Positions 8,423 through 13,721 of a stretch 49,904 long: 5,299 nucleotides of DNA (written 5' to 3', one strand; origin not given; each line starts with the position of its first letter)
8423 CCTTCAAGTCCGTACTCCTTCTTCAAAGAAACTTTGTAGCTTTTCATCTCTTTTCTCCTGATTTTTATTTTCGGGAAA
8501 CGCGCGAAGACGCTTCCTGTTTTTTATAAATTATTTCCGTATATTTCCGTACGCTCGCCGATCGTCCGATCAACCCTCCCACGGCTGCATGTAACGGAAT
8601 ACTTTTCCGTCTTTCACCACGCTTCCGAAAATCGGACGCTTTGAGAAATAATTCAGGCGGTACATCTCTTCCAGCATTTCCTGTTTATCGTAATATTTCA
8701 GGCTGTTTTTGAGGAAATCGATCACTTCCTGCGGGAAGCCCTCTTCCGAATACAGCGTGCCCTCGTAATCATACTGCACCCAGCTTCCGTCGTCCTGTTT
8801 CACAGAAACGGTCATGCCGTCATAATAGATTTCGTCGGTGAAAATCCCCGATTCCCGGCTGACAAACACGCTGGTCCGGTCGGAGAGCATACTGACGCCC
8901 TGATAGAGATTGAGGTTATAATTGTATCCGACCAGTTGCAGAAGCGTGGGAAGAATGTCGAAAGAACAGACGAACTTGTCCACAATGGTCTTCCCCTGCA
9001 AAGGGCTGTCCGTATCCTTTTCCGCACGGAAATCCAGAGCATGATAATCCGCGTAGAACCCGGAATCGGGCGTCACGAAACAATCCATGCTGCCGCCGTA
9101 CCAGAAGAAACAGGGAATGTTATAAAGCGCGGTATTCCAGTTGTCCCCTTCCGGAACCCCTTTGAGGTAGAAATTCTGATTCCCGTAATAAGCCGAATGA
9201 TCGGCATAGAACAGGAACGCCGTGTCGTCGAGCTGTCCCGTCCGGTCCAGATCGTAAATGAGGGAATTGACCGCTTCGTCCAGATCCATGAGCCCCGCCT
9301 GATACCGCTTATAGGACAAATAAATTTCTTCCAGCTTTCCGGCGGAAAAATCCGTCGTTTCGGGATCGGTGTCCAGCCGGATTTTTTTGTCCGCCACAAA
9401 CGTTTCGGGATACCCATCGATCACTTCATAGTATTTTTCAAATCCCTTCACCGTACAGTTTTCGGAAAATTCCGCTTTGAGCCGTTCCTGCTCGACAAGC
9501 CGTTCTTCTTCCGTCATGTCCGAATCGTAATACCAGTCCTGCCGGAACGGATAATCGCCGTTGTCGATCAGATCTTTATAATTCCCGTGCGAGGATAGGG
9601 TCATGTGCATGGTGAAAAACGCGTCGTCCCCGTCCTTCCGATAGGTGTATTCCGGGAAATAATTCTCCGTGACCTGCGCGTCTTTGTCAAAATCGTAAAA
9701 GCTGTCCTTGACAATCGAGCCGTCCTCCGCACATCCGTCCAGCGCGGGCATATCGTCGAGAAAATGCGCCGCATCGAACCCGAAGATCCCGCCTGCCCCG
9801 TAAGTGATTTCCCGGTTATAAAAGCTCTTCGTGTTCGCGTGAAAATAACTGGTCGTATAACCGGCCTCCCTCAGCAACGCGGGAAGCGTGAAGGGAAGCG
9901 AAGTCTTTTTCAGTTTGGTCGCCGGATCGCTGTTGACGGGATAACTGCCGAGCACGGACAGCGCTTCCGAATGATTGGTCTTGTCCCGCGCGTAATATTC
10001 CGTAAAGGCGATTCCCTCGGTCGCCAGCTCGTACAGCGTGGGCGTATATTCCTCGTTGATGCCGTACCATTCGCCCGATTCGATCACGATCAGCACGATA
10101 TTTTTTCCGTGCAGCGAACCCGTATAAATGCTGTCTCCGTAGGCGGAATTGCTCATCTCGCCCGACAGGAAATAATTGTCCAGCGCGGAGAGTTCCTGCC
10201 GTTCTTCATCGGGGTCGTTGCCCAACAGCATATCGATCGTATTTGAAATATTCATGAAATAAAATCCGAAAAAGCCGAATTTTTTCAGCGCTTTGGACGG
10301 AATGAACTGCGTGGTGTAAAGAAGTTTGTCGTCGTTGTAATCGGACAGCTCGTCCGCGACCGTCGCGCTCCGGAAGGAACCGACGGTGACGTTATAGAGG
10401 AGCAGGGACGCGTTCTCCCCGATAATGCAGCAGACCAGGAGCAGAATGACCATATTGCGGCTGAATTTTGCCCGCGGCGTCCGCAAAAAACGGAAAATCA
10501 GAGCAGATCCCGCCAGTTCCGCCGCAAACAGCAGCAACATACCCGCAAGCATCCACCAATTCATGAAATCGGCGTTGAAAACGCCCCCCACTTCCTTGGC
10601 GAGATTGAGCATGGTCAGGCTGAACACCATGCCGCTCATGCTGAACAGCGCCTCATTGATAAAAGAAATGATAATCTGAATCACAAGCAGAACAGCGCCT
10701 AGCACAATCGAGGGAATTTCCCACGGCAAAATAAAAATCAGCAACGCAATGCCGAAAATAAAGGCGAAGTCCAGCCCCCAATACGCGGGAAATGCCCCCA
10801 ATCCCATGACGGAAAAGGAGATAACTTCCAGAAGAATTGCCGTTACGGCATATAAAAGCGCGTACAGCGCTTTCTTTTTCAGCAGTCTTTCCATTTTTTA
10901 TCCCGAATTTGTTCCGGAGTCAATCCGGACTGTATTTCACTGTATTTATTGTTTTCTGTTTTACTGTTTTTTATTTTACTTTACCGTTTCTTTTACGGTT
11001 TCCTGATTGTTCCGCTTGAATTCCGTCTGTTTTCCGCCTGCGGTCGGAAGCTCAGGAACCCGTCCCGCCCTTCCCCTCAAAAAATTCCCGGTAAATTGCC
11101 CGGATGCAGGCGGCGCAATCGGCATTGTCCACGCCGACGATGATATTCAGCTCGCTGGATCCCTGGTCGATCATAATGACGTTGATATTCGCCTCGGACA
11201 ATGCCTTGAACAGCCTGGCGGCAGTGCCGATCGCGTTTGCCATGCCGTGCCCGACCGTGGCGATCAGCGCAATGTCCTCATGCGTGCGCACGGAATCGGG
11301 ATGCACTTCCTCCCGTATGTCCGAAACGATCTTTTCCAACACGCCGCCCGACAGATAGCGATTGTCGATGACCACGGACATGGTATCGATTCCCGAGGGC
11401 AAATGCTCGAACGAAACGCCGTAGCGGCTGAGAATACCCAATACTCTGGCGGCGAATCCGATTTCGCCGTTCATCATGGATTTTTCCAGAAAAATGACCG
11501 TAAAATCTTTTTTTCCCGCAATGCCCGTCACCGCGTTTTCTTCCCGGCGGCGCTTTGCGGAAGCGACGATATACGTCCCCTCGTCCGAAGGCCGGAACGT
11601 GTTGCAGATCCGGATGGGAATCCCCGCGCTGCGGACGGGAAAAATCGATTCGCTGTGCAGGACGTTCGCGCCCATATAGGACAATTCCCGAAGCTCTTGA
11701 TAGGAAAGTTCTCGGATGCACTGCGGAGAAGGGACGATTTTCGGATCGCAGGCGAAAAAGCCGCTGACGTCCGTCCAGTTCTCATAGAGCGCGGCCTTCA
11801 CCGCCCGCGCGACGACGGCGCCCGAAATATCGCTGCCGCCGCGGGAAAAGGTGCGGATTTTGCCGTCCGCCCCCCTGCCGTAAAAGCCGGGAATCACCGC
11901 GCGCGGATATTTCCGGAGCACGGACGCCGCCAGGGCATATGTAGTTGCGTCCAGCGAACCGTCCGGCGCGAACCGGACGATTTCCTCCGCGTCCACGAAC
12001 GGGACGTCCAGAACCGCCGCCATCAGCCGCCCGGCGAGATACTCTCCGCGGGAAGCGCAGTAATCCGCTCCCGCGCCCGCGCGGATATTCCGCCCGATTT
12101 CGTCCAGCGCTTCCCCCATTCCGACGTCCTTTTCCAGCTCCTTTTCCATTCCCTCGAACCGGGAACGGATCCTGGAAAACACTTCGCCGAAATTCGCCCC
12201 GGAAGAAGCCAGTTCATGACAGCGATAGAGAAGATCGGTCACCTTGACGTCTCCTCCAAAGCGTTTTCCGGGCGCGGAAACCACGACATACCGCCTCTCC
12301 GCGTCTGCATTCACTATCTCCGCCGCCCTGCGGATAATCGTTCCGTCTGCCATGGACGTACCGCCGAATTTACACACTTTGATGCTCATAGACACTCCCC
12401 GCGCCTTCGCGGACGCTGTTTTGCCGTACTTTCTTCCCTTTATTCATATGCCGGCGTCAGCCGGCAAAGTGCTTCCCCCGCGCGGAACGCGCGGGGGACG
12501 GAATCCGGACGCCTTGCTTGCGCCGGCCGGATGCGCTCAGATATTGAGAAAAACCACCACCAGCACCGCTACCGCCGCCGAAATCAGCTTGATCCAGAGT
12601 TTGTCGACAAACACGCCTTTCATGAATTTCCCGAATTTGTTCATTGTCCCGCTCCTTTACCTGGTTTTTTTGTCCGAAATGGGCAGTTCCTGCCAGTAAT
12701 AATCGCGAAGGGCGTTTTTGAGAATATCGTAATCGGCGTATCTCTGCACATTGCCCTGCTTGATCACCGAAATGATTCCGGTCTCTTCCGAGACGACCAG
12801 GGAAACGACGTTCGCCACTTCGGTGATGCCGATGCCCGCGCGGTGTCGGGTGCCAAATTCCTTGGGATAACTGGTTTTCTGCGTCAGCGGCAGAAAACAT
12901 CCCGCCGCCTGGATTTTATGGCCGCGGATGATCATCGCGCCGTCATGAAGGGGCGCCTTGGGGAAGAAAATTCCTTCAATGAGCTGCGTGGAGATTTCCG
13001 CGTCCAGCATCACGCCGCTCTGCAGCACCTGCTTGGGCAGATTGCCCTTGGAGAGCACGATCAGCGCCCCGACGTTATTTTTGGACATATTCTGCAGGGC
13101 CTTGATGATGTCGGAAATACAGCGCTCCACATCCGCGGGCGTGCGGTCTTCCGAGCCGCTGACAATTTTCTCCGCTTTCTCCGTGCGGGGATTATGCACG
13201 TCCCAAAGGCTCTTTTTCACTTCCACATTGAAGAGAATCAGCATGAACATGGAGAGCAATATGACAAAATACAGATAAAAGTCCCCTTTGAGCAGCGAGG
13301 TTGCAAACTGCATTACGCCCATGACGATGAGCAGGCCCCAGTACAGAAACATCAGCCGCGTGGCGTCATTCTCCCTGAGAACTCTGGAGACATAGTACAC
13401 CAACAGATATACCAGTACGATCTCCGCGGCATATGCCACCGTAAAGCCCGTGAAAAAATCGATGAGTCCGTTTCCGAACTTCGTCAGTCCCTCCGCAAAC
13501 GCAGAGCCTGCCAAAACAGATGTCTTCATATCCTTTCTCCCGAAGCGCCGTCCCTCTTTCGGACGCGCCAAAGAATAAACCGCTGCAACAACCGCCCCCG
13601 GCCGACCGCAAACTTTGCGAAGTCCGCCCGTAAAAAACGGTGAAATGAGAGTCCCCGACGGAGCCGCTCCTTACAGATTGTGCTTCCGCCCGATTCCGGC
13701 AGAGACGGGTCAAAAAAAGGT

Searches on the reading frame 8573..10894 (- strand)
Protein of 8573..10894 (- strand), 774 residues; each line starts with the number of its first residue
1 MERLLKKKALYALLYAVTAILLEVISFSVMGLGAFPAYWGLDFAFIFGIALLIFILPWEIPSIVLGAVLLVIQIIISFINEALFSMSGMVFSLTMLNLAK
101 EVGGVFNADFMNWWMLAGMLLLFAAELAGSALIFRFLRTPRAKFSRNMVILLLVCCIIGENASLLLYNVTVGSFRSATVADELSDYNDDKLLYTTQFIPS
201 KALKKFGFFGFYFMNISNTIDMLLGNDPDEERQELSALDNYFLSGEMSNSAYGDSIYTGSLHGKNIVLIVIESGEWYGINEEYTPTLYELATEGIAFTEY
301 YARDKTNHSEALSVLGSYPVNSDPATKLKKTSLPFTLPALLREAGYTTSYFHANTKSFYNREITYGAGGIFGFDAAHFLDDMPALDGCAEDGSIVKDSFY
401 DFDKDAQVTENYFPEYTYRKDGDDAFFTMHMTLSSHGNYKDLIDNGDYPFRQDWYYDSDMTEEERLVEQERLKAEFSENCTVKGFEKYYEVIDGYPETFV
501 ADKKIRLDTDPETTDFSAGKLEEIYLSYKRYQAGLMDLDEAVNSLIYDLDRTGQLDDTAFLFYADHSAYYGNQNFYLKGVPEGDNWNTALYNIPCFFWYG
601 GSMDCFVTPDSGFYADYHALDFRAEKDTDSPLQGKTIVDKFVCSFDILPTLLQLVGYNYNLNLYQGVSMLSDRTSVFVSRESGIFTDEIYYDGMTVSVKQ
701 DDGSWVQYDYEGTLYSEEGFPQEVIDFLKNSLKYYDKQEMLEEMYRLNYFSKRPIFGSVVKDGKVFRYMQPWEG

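Call 15: search_protein_families(library=pfam, proteins=[window:8573-10894:-], max_evalue=0.001)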
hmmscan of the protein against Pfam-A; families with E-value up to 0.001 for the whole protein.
window:8573-10894:- (774 aa): 1 family
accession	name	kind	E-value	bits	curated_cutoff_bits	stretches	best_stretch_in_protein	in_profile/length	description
PF00884.28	Sulfatase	-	4.2e-31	108.8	25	1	264-657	1-301/301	Sulfatase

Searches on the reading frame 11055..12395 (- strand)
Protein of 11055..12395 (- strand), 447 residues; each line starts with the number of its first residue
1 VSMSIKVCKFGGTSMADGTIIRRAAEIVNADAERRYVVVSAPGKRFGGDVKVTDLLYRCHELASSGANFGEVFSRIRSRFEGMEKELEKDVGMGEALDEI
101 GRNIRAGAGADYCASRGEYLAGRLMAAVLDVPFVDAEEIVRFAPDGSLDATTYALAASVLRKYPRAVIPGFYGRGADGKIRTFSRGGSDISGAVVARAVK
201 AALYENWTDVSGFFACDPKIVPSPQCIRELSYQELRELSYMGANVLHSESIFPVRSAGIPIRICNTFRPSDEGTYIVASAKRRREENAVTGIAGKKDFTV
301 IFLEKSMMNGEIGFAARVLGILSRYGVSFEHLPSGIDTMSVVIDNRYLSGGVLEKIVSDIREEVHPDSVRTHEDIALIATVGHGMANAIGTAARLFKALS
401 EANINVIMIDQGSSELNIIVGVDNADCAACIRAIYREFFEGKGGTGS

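Call 15: search_protein_families(library=pfam, proteins=[window:11055-12395:-], max_evalue=0.001)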
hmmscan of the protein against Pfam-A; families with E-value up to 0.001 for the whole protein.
window:11055-12395:- (447 aa): 4 families
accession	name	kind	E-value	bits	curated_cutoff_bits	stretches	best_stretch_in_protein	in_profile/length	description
PF00696.33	AA_kinase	-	1.9e-34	119.8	24.9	1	5-265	2-234/234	Amino acid kinase family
PF22468.2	ACT_9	-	1.9e-26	92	27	1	378-438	1-61/61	ACT domain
PF01842.31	ACT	-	1.1e-09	38.3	27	1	385-425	7-49/66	ACT domain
PF13840.12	ACT_7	-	2.8e-08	33.9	27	1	372-428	3-57/65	ACT domain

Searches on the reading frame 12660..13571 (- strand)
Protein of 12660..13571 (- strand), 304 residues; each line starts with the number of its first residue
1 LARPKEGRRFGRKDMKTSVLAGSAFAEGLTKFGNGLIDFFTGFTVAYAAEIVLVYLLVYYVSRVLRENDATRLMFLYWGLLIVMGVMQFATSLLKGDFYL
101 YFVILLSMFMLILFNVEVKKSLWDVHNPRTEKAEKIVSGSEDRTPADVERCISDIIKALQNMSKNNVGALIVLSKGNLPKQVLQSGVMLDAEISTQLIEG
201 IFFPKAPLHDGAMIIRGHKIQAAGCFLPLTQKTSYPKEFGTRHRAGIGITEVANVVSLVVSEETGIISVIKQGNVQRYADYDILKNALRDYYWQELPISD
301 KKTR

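Call 15: search_protein_families(library=pfam, proteins=[window:12660-13571:-], max_evalue=0.001)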
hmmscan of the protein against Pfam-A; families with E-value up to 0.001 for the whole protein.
window:12660-13571:- (304 aa): 1 family
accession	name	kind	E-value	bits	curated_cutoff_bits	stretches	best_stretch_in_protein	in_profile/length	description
PF02457.21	DAC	-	5.7e-40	136.1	27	1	157-274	2-118/119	DisA bacterial checkpoint controller nucleotide-binding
